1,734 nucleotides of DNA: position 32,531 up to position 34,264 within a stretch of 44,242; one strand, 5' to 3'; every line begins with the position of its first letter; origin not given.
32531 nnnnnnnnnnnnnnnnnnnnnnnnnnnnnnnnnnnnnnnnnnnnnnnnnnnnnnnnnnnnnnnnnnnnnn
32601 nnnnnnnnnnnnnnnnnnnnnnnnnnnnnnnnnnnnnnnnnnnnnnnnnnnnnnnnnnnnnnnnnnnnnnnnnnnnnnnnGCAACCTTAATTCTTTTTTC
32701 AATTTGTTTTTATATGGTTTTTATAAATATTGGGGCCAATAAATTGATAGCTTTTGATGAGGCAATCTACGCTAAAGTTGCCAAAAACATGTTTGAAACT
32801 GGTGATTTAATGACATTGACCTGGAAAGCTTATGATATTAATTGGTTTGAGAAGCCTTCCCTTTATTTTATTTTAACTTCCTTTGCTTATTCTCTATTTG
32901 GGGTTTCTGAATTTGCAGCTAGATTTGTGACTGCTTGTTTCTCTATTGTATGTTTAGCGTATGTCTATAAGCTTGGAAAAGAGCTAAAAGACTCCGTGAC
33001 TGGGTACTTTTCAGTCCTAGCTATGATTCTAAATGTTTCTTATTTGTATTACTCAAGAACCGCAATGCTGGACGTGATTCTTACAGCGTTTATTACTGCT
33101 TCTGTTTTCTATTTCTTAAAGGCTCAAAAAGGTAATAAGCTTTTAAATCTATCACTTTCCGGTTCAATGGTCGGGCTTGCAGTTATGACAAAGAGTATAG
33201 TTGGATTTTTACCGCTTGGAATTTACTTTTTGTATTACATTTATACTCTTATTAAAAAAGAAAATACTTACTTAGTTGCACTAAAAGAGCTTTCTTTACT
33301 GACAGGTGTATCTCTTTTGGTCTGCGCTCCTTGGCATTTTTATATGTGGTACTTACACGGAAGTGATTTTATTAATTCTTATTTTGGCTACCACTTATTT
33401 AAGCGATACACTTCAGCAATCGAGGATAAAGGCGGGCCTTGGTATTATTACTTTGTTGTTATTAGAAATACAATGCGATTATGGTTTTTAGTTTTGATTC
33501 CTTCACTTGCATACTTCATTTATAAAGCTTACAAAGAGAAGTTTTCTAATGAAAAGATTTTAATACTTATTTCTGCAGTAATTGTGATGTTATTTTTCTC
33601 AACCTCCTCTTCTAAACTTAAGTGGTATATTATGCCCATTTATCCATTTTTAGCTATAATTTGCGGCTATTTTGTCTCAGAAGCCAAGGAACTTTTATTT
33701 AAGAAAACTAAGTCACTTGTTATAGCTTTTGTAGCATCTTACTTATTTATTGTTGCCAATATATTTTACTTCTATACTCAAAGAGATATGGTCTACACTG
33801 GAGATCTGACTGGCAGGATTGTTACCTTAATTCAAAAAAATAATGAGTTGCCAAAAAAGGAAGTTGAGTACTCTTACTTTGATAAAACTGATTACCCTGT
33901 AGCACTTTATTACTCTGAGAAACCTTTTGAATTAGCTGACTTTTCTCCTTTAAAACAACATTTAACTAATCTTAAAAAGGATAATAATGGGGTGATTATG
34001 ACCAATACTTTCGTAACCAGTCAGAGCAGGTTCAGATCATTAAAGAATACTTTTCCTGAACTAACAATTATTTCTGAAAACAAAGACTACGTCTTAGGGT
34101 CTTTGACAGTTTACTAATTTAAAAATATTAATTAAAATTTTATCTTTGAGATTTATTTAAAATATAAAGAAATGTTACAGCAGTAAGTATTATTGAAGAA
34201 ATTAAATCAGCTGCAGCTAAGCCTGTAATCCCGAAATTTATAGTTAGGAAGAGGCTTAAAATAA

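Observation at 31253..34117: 954-aa single-chain fusion of a Wzy/WaaL-type polymerase/ligase domain to an ArnT/PMT-type GT-C glycosyltransferase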

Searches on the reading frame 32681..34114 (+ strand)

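Call 4: search_protein_families(library=pfam, proteins=[window:32681-34114:+], max_evalue=1)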
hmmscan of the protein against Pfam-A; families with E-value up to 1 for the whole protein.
window:32681-34114:+ (478 aa): 3 families
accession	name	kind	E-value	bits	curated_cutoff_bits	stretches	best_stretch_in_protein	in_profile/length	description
PF13231.12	PMT_2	-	3.4e-18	66.8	26.1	1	58-218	2-157/160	Dolichyl-phosphate-mannose-protein mannosyltransferase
PF02366.24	PMT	-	2.8e-16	60.3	22.7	1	4-213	2-231/245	Dolichyl-phosphate-mannose-protein mannosyltransferase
PF03901.23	Glyco_transf_22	-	5.6e-06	26.3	23.8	1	77-365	80-363/414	Alg9-like mannosyltransferase family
